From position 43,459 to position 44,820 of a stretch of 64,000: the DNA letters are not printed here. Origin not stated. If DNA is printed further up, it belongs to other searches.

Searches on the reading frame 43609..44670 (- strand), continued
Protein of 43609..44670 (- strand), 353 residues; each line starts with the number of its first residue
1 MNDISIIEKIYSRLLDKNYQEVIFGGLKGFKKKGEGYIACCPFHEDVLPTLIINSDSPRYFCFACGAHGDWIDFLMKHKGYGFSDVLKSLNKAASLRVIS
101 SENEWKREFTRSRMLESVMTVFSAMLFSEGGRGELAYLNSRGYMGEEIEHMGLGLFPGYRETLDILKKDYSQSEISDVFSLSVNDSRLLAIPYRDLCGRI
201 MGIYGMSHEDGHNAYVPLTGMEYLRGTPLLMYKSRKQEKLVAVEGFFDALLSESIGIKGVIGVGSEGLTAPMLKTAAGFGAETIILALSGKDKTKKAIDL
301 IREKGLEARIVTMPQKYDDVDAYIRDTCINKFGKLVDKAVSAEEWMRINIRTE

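Call 25: search_protein_families(library=pfam, proteins=[L007:11085-12209:+, L007:12329-13099:+, L007:13141-15000:+, L007:15031-16902:-, L002:11171-12520:+, L022:8934-9959:+, L022:7970-8875:+], max_evalue=0.001)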
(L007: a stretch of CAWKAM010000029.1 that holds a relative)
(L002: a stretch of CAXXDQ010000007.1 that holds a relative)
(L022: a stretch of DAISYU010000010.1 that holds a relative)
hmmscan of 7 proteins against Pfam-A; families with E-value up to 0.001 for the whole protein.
L007:11085-12209:+ (374 aa): 9 families
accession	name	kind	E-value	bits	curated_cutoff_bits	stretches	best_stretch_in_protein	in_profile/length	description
PF00890.30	FAD_binding_2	-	4.2e-07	29.9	20.4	0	9-43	2-36/414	FAD binding domain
PF12831.13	FAD_oxidored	-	4.7e-07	29.9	27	1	10-158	3-145/416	FAD dependent oxidoreductase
PF01266.30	DAO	-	1.1e-06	28.9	27.9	0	9-42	2-35/353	FAD dependent oxidoreductase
PF01494.25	FAD_binding_3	-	1.2e-06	28.5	22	1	8-129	3-128/349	FAD binding domain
PF07992.20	Pyr_redox_2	-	4.2e-05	23.6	26.1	1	8-41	2-35/291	Pyridine nucleotide-disulphide oxidoreductase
PF03486.20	HI0933_like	-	0.00024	21.1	50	1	8-43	2-37/244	HI0933-like protein Rossmann domain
PF01946.23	Thi4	-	0.00072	19.3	26.2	0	8-44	19-56/235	Thi4 family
PF13738.12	Pyr_redox_3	-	0.00083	19.1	30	0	10-39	1-31/305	Pyridine nucleotide-disulphide oxidoreductase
PF13450.12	NAD_binding_8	-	0.00099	19.8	21.9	0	11-42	1-32/68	NAD(P)-binding Rossmann-like domain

L007:12329-13099:+ (256 aa): 0 families

L007:13141-15000:+ (619 aa): 16 families
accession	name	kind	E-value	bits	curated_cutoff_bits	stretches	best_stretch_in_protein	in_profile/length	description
PF00005.33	ABC_tran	-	6.9e-52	176.1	25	2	18-148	2-137/137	ABC transporter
PF13304.12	AAA_21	-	8.6e-15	56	27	0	118-174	236-298/304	AAA domain, putative AbiEii toxin, Type IV TA system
PF12848.13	ABC_tran_Xtn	-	3.4e-12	46.7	25.9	1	189-264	3-78/85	ABC transporter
PF13401.12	AAA_22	-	7.4e-06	26.8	27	0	313-352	9-33/130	AAA domain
PF13555.12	AAA_29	-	9e-06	25.8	27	0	17-44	12-39/61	P-loop containing region of AAA domain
PF05729.18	NACHT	-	3.3e-05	24.2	26.7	0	312-333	3-24/167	NACHT domain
PF25199.1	nSTAND_NTPase5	-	9.4e-05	22.7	34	0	310-346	42-79/145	Novel STAND NTPase 5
PF13191.12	AAA_16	-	0.00014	22.9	32.6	0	310-343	25-52/167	AAA ATPase domain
PF00004.35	AAA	-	0.00017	22.4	21.2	0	312-336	1-25/131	ATPase family associated with various cellular activities (AAA)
PF02463.25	SMC_N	-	0.00021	21.3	40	0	372-467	109-207/220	RecF/RecN/SMC N terminal domain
PF01926.29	MMR_HSR1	-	0.00044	20.8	21.9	0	29-52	1-23/113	50S ribosome-binding GTPase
PF13521.12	AAA_28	-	0.00046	20.9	27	0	311-332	1-22/164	AAA domain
PF07728.20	AAA_5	-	0.00055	20.4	22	0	312-356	2-48/139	AAA domain (dynein-related subfamily)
PF13604.12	AAA_30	-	0.00078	19.7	27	0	312-447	21-115/191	AAA domain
PF03193.22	RsgA_GTPase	-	0.0008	19.7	30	0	308-340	106-137/174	RsgA GTPase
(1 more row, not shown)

L007:15031-16902:- (623 aa): 5 families
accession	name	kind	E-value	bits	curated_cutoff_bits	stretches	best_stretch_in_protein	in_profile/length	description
PF13336.12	AcetylCoA_hyd_C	-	9.7e-46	155.9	23.7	1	276-428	1-154/154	Acetyl-CoA hydrolase/transferase C-terminal domain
PF02550.21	AcetylCoA_hydro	-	2.3e-21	77.1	24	1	8-184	3-190/198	Acetyl-CoA hydrolase/transferase N-terminal domain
PF00583.31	Acetyltransf_1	-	6.3e-10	39.8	20.7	1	525-600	39-115/116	Acetyltransferase (GNAT) family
PF13302.13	Acetyltransf_3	-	3.7e-07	31.3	25.4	1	465-601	3-137/138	Acetyltransferase (GNAT) domain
PF13508.13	Acetyltransf_7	-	4.7e-05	24.1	27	1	529-598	12-79/84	Acetyltransferase (GNAT) domain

L002:11171-12520:+ (449 aa): 2 families
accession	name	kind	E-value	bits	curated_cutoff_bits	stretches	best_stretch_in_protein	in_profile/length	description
PF13336.12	AcetylCoA_hyd_C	-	7.9e-58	195.2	23.7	1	278-434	1-154/154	Acetyl-CoA hydrolase/transferase C-terminal domain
PF02550.21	AcetylCoA_hydro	-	2.3e-20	73.9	24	1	8-191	2-196/198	Acetyl-CoA hydrolase/transferase N-terminal domain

L022:8934-9959:+ (341 aa): 5 families
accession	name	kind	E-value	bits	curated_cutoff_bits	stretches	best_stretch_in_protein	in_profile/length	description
PF00958.27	GMP_synt_C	-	1.6e-21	76.5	27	1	259-339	11-91/92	GMP synthase C terminal domain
PF02540.23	NAD_synthase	-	8.9e-07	28.7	21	1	53-222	21-177/242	NAD synthase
PF00733.27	Asn_synthase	-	3.1e-05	24.2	21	1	57-124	24-92/354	Asparagine synthase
PF06508.19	QueC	-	0.00021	21.3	22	0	53-113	2-61/210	Queuosine biosynthesis protein QueC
PF01171.26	ATP_bind_3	-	0.00023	21.4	27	1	56-215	5-163/182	PP-loop family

L022:7970-8875:+ (301 aa): 1 family
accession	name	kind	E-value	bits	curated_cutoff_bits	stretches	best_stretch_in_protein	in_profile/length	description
PF01553.26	Acyltransferase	-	2.3e-15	57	23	1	78-207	5-114/132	Acyltransferase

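Call 28: find_encoding_contigs(protein=P0063, flank=3000, max_places=3)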
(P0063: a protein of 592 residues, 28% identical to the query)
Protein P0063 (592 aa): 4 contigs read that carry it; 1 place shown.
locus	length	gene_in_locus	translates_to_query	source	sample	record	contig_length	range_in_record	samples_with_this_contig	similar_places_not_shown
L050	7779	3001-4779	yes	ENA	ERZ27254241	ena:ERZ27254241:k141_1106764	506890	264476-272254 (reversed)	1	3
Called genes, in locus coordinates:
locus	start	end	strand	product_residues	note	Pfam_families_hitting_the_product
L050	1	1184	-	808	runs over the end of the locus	PF01624:MutS_I, PF05188:MutS_II, PF05192:MutS_III, PF05190:MutS_IV, PF00488:MutS_V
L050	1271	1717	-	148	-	-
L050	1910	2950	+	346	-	-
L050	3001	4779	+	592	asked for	PF01807:Zn_ribbon_DnaG, PF08275:DNAG_N, PF01751:Toprim, PF13362:Toprim_3 (weak), PF13662:Toprim_4, PF13155:Toprim_2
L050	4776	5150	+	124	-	PF04134:DCC1-like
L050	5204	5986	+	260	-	-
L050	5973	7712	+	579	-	PF07244:POTRA, PF08479:POTRA_2, PF03865:ShlB, PF01103:Omp85 (weak)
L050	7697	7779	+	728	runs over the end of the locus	PF05860:TPS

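Call 29: predict_structure(alignment_id=A1)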
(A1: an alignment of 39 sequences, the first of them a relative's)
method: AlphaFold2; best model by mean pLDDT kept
length: 353 residues; sequences in the alignment: 39
mean_pLDDT: 91.7   pTM: 0.88
mean pLDDT of the five models: 91.7, 91.6, 91.4, 91.3, 91.1
residues with pLDDT >= 90: 274; 70-90: 66; 50-70: 9; < 50: 4
segments of 3 or more residues with pLDDT < 50: none
pLDDT, mean of each block of 10 residues (from residue 1): 78 95 97 95 96 96 96 97 96 89 93 95 96 93 88 95 94 91 83 95 89 82 93 95 93 89 93 94 95 95 97 86 79 92 92 49
secondary structure, 60 per line:
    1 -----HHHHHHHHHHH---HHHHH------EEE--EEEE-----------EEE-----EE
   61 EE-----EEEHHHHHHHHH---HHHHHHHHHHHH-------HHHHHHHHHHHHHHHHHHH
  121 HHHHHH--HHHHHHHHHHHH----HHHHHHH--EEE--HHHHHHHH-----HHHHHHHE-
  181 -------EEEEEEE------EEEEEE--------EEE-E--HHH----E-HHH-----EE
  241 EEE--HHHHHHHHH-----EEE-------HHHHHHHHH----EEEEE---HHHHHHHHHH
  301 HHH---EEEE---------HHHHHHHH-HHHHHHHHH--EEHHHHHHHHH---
elements in order: H6-16 H20-24 E31-33 E36-39 E51-53 E59-62 E68-70 H71-79 H83-94 H102-126 H129-140 H145-151 E154-156 H159-166 H172-178 E188-194 E201-206 E215-217 E239-243 H246-254 E260-262 H270-278 E283-287 H291-303 E307-310 H320-327 H329-337 H342-350

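Call 33: find_encoding_contigs(protein=P0044, flank=6000, max_places=2)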
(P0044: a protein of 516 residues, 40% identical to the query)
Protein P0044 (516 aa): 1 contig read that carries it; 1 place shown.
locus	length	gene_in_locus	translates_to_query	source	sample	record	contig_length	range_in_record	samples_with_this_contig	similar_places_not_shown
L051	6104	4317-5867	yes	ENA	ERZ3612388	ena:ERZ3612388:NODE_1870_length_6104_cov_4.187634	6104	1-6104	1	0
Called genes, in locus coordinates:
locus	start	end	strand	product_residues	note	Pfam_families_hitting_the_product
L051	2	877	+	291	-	?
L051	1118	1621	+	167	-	-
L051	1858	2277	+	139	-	-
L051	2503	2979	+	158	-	-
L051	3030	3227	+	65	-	-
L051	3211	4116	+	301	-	-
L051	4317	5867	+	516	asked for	PF01807:Zn_ribbon_DnaG, PF08275:DNAG_N, PF13155:Toprim_2, PF13362:Toprim_3 (weak), PF13662:Toprim_4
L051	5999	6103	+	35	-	?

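Call 34: find_encoding_contigs(protein=P0061, flank=8000, max_places=2)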
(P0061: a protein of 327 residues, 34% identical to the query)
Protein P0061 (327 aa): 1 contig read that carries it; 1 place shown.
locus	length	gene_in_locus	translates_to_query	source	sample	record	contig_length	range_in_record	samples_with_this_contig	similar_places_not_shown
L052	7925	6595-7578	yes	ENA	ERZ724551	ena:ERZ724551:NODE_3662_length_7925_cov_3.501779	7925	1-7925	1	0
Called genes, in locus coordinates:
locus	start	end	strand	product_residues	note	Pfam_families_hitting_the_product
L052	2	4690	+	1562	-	?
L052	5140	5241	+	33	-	-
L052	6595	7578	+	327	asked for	PF01807:Zn_ribbon_DnaG, PF08275:DNAG_N, PF13155:Toprim_2, PF13662:Toprim_4 (weak)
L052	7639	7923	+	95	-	?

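Call 35: search_protein_representatives(alignment_id=A1)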
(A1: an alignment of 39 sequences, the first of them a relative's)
Query: 39 sequences, 359 profile positions. Proteins with E-value up to 0.001 (for the whole library): 48668; up to 1e-10: 21380; up to 1e-30: 2543. The best 150 are listed.
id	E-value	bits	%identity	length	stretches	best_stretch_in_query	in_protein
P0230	1.2e-156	537.5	-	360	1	1-356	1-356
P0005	4.0e-147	506.2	-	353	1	2-357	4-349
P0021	1.3e-142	491.3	-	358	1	1-358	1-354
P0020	4.7e-132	456.6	-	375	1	1-355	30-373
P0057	1.1e-130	452.1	-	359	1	1-357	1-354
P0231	4.3e-119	414.0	-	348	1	1-349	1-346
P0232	9.5e-114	396.4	-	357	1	1-346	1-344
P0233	3.8e-83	295.7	-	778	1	4-355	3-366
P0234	1.1e-82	294.2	-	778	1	4-356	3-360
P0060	7.9e-80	284.8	-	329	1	37-354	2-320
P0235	5.2e-78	278.8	-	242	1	115-354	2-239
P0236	1.8e-77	277.0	-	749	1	3-354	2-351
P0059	3.6e-75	269.5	-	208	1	150-358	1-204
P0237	3.6e-72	259.6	-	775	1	6-356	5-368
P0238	2.6e-70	253.5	-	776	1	2-334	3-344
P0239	4.1e-66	239.7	-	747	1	3-356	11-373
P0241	2.5e-65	237.1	-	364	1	3-355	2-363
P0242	3.7e-65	236.5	-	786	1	5-355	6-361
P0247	1.5e-62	227.9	-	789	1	19-355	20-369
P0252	5.8e-57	209.6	-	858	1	3-334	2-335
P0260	2.1e-55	204.5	-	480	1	5-334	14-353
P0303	5.6e-45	170.1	-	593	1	28-349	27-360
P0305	2.4e-44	168.1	-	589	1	21-354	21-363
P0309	1.8e-43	165.2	-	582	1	26-352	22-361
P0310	1.9e-43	165.1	-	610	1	20-353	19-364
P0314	4.8e-43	163.8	-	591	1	27-353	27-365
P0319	2.5e-42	161.5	-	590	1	31-353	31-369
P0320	2.7e-42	161.3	-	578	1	26-352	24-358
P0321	2.8e-42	161.3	-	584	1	21-353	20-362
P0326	7.1e-42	159.9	-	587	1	16-357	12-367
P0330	1.6e-41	158.8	-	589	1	29-356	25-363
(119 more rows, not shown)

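Call 36: search_protein_families(library=pfam, proteins=[P0233, P0236, P0239, P0242, P0252, P0241, P0260], max_evalue=0.0001)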
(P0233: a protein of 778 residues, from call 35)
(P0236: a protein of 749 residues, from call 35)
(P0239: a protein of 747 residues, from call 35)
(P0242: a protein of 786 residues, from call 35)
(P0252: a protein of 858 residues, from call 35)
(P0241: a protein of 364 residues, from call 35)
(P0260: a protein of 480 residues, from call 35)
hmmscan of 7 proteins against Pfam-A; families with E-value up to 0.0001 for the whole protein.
P0233 (778 aa): 8 families
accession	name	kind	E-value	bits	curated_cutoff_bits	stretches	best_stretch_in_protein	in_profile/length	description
PF03796.21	DnaB_C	-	6.4e-39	134.3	27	1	494-771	1-253/255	DnaB-like helicase C terminal domain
PF01807.25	Zn_ribbon_DnaG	-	3.1e-23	81.8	24.9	1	20-96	18-94/98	CHC2 zinc finger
PF13155.12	Toprim_2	-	3.4e-19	69.4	22.1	1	255-342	1-88/88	Toprim-like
PF13662.12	Toprim_4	-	2.5e-15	56.9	25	1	253-325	2-80/85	Toprim domain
PF01751.28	Toprim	-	2e-11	44.3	23.1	1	253-316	1-77/96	Toprim domain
PF13362.12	Toprim_3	-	3.3e-10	40.7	27.2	1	254-343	2-90/95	Toprim domain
PF06745.19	ATPase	-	2e-08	34.3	26.6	1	496-666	2-151/231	KaiC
PF08275.17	DNAG_N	-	4.1e-06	27.4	26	1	128-232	1-108/128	DNA primase catalytic core, N-terminal domain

P0236 (749 aa): 5 families
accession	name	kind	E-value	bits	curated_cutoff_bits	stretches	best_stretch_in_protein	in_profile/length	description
PF03796.21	DnaB_C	-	1.2e-42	146.5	27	1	481-745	1-250/255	DnaB-like helicase C terminal domain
PF01807.25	Zn_ribbon_DnaG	-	4.8e-19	68.4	24.9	1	24-97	22-95/98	CHC2 zinc finger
PF13155.12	Toprim_2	-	4.3e-11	43.5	22.1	1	242-329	1-88/88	Toprim-like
PF08275.17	DNAG_N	-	1.8e-09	38.2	26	1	121-235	2-127/128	DNA primase catalytic core, N-terminal domain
PF13662.12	Toprim_4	-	6.8e-07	29.9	25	1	239-304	1-72/85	Toprim domain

P0239 (747 aa): 7 families
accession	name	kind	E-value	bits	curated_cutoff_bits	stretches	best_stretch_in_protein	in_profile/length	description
PF03796.21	DnaB_C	-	1.7e-22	80.5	27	1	510-738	4-221/255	DnaB-like helicase C terminal domain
PF13155.12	Toprim_2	-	7.6e-17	61.9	22.1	1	263-348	1-87/88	Toprim-like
PF01807.25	Zn_ribbon_DnaG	-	7.8e-13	48.5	24.9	1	35-105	23-95/98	CHC2 zinc finger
PF01751.28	Toprim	-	1.4e-09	38.5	23.1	1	262-336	2-94/96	Toprim domain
PF13662.12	Toprim_4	-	5e-09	36.7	25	1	261-336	2-84/85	Toprim domain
PF08275.17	DNAG_N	-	4.4e-08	33.7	26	1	132-227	3-99/128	DNA primase catalytic core, N-terminal domain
PF13362.12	Toprim_3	-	5.6e-06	27.2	27.2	1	262-353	2-93/95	Toprim domain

P0242 (786 aa): 9 families
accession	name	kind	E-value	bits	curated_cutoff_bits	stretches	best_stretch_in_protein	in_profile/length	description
PF03796.21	DnaB_C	-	1.3e-33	117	27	1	495-776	2-249/255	DnaB-like helicase C terminal domain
PF01807.25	Zn_ribbon_DnaG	-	1.6e-19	69.9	24.9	1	30-99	26-95/98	CHC2 zinc finger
PF13155.12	Toprim_2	-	4.9e-18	65.7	22.1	1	252-338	1-88/88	Toprim-like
PF13662.12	Toprim_4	-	2.4e-11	44.1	25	1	250-323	2-81/85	Toprim domain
PF08275.17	DNAG_N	-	2e-07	31.6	26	1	132-232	12-110/128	DNA primase catalytic core, N-terminal domain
PF13362.12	Toprim_3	-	2.3e-07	31.6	27.2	1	251-344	2-95/95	Toprim domain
PF01751.28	Toprim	-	1.3e-06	28.9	23.1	1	250-324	1-92/96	Toprim domain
PF06745.19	ATPase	-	1.8e-06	28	26.6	1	496-610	2-120/231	KaiC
PF24883.2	NPHP3_N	-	3.3e-05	24.6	24.8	1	512-590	23-102/164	Nephrocystin 3, N-terminal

P0252 (858 aa): 7 families
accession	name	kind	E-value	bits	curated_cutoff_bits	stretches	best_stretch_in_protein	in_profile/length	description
PF03796.21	DnaB_C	-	6.9e-31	108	27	1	570-845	1-252/255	DnaB-like helicase C terminal domain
PF13155.12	Toprim_2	-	2.3e-18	66.8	22.1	1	245-333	1-88/88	Toprim-like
PF13362.12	Toprim_3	-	4e-09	37.2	27.2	1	244-338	2-94/95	Toprim domain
PF01807.25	Zn_ribbon_DnaG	-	7.9e-09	35.7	24.9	1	31-99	27-95/98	CHC2 zinc finger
PF08275.17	DNAG_N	-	5.3e-08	33.4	26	1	122-224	1-110/128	DNA primase catalytic core, N-terminal domain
PF13662.12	Toprim_4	-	8.6e-08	32.7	25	1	243-320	2-84/85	Toprim domain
PF01751.28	Toprim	-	6.6e-06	26.6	23.1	1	244-320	2-94/96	Toprim domain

P0241 (364 aa): 2 families
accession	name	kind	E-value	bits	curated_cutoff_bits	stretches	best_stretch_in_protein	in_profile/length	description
PF01807.25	Zn_ribbon_DnaG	-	2e-10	40.8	24.9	1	37-98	35-96/98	CHC2 zinc finger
PF13155.12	Toprim_2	-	2.4e-07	31.5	22.1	1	253-331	1-80/88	Toprim-like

P0260 (480 aa): 3 families
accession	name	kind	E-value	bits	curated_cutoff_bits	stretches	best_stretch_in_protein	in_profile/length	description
PF01807.25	Zn_ribbon_DnaG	-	2e-10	40.8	24.9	1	28-106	17-94/98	CHC2 zinc finger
PF13155.12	Toprim_2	-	1.2e-07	32.4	22.1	1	264-351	1-88/88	Toprim-like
PF08275.17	DNAG_N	-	9.8e-07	29.4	26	1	130-231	1-102/128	DNA primase catalytic core, N-terminal domain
